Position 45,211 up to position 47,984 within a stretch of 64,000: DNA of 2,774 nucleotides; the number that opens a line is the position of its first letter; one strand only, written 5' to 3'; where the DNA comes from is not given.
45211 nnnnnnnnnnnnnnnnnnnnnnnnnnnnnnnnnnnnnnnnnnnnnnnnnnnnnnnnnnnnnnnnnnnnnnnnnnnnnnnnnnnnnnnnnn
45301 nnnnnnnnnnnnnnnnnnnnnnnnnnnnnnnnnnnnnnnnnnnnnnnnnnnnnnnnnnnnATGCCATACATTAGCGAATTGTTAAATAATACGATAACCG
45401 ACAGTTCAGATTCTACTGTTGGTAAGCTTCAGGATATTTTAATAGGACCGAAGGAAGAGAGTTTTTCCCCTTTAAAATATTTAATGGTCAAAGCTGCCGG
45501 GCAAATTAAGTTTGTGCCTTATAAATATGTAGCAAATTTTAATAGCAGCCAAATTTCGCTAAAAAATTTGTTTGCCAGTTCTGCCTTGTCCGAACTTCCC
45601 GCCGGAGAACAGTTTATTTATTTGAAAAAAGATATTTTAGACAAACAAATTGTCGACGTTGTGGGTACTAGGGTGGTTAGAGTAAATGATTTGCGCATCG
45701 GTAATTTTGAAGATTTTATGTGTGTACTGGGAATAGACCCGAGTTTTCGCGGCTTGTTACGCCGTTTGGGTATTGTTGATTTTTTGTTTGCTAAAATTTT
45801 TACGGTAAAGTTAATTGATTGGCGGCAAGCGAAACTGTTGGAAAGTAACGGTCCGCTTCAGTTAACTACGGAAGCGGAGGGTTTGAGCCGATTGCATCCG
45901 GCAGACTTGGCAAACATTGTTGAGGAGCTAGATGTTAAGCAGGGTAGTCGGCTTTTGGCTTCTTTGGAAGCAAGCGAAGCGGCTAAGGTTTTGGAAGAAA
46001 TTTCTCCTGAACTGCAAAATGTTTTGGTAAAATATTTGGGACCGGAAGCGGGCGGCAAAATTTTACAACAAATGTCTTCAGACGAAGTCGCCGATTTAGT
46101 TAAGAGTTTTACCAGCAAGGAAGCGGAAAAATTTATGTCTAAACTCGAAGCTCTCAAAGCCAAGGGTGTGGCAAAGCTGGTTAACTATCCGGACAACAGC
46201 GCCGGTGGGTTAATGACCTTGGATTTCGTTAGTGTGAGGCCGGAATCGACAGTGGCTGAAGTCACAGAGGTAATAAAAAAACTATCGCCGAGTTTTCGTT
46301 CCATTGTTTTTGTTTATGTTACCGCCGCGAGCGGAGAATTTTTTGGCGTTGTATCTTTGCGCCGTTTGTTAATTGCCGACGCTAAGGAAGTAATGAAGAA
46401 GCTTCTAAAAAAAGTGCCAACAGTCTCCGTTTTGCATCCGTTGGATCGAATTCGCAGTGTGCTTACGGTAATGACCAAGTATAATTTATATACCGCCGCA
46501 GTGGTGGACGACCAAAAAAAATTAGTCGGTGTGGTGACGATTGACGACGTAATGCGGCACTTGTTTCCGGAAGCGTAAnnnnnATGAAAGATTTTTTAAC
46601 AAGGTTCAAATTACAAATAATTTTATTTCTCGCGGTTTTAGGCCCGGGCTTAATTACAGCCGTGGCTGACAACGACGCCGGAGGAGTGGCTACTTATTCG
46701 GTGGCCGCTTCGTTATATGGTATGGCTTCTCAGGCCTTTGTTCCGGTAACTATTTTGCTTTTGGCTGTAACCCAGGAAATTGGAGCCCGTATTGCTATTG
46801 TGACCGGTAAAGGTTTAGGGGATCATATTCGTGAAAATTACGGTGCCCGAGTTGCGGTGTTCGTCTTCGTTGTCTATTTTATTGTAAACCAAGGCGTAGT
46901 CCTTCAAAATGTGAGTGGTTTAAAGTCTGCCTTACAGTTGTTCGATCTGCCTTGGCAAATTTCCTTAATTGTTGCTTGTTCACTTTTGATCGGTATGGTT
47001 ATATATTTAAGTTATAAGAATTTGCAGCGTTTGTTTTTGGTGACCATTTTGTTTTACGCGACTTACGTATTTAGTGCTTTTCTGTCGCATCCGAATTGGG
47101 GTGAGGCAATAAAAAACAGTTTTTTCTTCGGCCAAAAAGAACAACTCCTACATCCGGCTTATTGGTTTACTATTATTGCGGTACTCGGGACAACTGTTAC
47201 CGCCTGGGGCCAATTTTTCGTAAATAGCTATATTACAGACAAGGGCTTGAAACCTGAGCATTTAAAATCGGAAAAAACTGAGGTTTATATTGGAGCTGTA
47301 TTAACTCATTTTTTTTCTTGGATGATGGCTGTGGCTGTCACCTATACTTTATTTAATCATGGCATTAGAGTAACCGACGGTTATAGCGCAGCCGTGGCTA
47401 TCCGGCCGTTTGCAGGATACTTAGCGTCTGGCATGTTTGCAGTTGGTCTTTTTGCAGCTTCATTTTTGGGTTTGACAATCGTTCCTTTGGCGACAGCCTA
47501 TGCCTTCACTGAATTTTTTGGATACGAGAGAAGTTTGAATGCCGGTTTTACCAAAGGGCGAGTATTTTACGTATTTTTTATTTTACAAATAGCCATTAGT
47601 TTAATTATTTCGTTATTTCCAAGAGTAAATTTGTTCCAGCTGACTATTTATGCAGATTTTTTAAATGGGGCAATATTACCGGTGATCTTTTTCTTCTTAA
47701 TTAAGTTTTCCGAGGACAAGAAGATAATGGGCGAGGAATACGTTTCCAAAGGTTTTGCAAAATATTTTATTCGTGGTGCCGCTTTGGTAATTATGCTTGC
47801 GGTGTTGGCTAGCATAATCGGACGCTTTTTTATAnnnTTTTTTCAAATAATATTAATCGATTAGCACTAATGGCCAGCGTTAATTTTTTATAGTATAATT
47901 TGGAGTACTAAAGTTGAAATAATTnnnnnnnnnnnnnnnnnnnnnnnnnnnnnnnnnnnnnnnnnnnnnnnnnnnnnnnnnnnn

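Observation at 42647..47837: Magnesium module: MgtA P-type ATPase next to a soluble MgtE-N/CBS protein translationally coupled to an NRAMP-related transporter with a non-canonical metal-site motif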

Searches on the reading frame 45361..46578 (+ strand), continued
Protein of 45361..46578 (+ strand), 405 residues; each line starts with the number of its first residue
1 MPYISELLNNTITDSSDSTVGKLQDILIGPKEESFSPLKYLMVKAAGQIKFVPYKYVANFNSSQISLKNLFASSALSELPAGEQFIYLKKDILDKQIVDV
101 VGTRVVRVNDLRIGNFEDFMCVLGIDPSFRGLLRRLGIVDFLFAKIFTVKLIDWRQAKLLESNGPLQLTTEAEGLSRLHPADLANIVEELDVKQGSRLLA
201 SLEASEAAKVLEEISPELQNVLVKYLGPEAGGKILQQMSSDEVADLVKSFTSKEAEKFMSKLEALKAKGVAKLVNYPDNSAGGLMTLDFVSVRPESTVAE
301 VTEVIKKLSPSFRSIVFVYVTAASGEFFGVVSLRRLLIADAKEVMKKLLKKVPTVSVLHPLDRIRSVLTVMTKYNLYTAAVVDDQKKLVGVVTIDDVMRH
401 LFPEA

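Call 70: search_protein_families(library=pfam, proteins=[L145:4001-5944:+, L156:2076-3971:+, L166:2484-4454:+, L103:2958-4175:+, L125:1998-2777:+, L135:1839-3068:+, L152:5677-7824:+, L162:5393-7924:+, L156:4122-5438:+], max_evalue=0.001)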
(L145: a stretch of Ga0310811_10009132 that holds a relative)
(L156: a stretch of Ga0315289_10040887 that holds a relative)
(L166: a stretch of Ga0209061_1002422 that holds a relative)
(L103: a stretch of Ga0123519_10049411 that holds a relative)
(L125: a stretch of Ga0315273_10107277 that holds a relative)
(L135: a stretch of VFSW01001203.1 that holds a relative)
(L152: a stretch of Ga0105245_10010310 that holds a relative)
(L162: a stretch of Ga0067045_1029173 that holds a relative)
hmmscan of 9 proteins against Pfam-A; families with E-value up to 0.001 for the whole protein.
L145:4001-5944:+ (647 aa): 5 families
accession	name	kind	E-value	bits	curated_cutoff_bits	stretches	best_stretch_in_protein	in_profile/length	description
PF03448.22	MgtE_N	-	2.1e-28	99.3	25.9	1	207-306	1-100/102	MgtE intracellular N domain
PF00571.33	CBS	-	4.2e-17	62.7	24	2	375-429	2-56/57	CBS domain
PF01769.21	MgtE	-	1.3e-09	38.8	27.6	1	516-633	1-121/125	Divalent cation transporter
PF05239.21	PRC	-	1.7e-07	31.5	21.2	0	2-61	4-64/78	PRC-barrel domain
PF14841.11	FliG_M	-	1e-06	29.3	25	0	208-241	12-45/76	FliG middle domain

L156:2076-3971:+ (631 aa): 5 families
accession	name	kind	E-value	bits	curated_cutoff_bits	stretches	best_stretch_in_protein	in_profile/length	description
PF03448.22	MgtE_N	-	6.9e-27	94.4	25.9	1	212-313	1-102/102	MgtE intracellular N domain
PF00571.33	CBS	-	4.6e-16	59.3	24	2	380-434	2-56/57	CBS domain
PF05239.21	PRC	-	2.7e-08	34.1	21.2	0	32-89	5-62/78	PRC-barrel domain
PF01769.21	MgtE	-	4.1e-06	27.5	27.6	1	509-596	11-99/125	Divalent cation transporter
PF14841.11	FliG_M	-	1.8e-05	25.3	25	0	213-249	12-48/76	FliG middle domain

L166:2484-4454:+ (656 aa): 5 families
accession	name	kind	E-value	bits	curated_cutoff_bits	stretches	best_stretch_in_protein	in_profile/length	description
PF03448.22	MgtE_N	-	5.7e-27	94.7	25.9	1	220-320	1-101/102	MgtE intracellular N domain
PF00571.33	CBS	-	2.6e-22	79.3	24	2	388-442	2-56/57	CBS domain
PF01769.21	MgtE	-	5.6e-09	36.8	27.6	1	525-645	1-124/125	Divalent cation transporter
PF05239.21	PRC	-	2.1e-08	34.5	21.2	1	18-79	3-63/78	PRC-barrel domain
PF14841.11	FliG_M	-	2e-07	31.6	25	0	264-292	19-47/76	FliG middle domain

L103:2958-4175:+ (405 aa): 4 families
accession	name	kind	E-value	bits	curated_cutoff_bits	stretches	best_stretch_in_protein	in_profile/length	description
PF07568.18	HisKA_2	-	1.1e-15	57.9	22.3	1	223-292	1-70/76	Histidine kinase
PF02518.31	HATPase_c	-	6e-12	46.4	26.4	1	316-404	3-108/111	Histidine kinase-, DNA gyrase B-, and HSP90-like ATPase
PF13581.12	HATPase_c_2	-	1.5e-07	31.9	27.4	1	311-382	24-110/127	Histidine kinase-like ATPase domain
PF07536.20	HWE_HK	-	3.9e-06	28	22.8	1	223-293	1-68/83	HWE histidine kinase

L125:1998-2777:+ (259 aa): 1 family
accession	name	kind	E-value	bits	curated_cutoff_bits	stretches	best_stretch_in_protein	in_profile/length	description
PF02616.19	SMC_ScpA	-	7.9e-30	105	24.6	1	29-242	1-230/232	Segregation and condensation protein ScpA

L135:1839-3068:+ (409 aa): 2 families
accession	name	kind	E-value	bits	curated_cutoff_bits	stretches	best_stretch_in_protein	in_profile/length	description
PF07690.21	MFS_1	-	2e-37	129.4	33.4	2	25-301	2-276/347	Major Facilitator Superfamily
PF12832.13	MFS_1_like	-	2.6e-08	33.8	25.2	1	34-379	10-366/373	MFS_1 like family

L152:5677-7824:+ (715 aa): 1 family
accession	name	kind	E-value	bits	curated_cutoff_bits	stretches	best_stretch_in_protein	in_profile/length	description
PF04151.21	PPC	-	5e-07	30.9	25.9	0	174-250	1-69/70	Bacterial pre-peptidase C-terminal domain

L162:5393-7924:+ (843 aa): 26 families (the best 25 are shown)
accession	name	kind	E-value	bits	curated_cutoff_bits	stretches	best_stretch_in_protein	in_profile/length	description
PF07724.20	AAA_2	-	1.3e-70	237.1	27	1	537-712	1-165/166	AAA domain (Cdc48 subfamily)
PF02861.25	Clp_N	-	1.6e-39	134.3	20.7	2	16-68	1-53/53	Clp amino terminal domain, pathogenicity island component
PF17871.7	AAA_lid_9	-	3.8e-33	114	22.8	1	342-442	2-102/104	AAA lid domain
PF10431.15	ClpB_D2-small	-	1.4e-25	89.6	21.9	1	719-799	1-81/81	C-terminal, D2-small domain, of ClpB protein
PF00004.35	AAA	-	9.4e-25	88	21.2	2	203-318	3-111/131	ATPase family associated with various cellular activities (AAA)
PF07728.20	AAA_5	-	4.1e-19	69.4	22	1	542-661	2-123/139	AAA domain (dynein-related subfamily)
PF13191.12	AAA_16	-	2e-11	45.1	32.6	1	179-226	2-52/167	AAA ATPase domain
PF13401.12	AAA_22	-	3.3e-11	44.1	27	1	540-636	6-109/130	AAA domain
PF00158.32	Sigma54_activat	-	2.6e-10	40.7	20.2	1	536-641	19-123/168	Sigma-54 interaction domain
PF20720.3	nSTAND3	-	2e-07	31.3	27.2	0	540-581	18-59/155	Novel STAND NTPase 3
PF05621.17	TniB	-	1.3e-06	28.4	22.4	0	199-338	36-185/189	Bacterial TniB protein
PF01637.24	ATPase_2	-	6.4e-06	26.6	33.2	0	182-351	4-193/225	ATPase domain predominantly from Archaea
PF13238.12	AAA_18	-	4.9e-05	24.2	29.4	0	203-272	3-74/128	AAA domain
PF01695.23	IstB_IS21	-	6.7e-05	22.9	24.1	0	542-560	95-113/238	IstB-like ATP binding protein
PF13173.12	AAA_14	-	7.6e-05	23.2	27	0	543-638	6-88/129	AAA domain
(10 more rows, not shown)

L156:4122-5438:+ (438 aa): 3 families
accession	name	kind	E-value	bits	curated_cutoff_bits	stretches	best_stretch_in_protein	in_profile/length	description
PF00768.25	Peptidase_S11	-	2.7e-68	230.4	27.6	1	75-302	4-238/239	D-alanyl-D-alanine carboxypeptidase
PF13354.11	Beta-lactamase2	-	3.7e-10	39.9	22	1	87-235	3-154/214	Beta-lactamase enzyme family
PF00144.29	Beta-lactamase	-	0.00022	21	27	0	84-158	15-100/329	Beta-lactamase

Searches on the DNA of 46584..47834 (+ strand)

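Call 42: search_rna_families(sources=[L014, L017, L021, L023, L035, L042, L044, L045, L047, L053, L056, L062], threshold=gathering)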
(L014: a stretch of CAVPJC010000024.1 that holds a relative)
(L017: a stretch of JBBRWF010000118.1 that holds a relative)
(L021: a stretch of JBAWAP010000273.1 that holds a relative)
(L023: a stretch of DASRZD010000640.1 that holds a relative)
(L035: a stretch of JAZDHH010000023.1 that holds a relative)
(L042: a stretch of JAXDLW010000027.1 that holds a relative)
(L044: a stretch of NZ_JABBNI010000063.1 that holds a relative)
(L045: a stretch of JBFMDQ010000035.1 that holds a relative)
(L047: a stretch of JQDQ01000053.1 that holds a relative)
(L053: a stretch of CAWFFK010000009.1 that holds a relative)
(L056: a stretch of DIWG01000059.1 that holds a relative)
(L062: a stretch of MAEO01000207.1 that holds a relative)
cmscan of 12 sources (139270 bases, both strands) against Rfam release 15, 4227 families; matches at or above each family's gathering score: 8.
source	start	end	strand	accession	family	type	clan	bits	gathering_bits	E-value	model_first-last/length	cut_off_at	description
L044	924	1093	+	RF00380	Magnesium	Cis-reg; riboswitch;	-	152.8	44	1.4e-34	1-169/169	no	M-box riboswitch aptamer (ykoK leader)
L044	4876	5111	+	RF00230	T-box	Cis-reg; leader;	-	138.9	93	1.6e-30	1-219/219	no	T-box leader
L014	4120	4309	+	RF00380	Magnesium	Cis-reg; riboswitch;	-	123.7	44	6.5e-27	1-169/169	no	M-box riboswitch aptamer (ykoK leader)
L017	207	378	+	RF00380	Magnesium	Cis-reg; riboswitch;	-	122.5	44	1.3e-26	1-169/169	no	M-box riboswitch aptamer (ykoK leader)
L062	4445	4547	-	RF00515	PyrR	Cis-reg;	-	59.3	54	2.8e-05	1-115/115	no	PyrR binding site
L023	3013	3095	+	RF00005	tRNA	Gene; tRNA;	CL00001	56.1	29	4.5e-09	1-71/71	no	tRNA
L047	4442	4546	-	RF00515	PyrR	Cis-reg;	-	54.5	54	0.00023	1-115/115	no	PyrR binding site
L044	1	52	-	RF02004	group-II-D1D4-5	Intron;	CL00102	36.6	34.5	0.00059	1-52/201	3'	Group II catalytic intron D1-D4-5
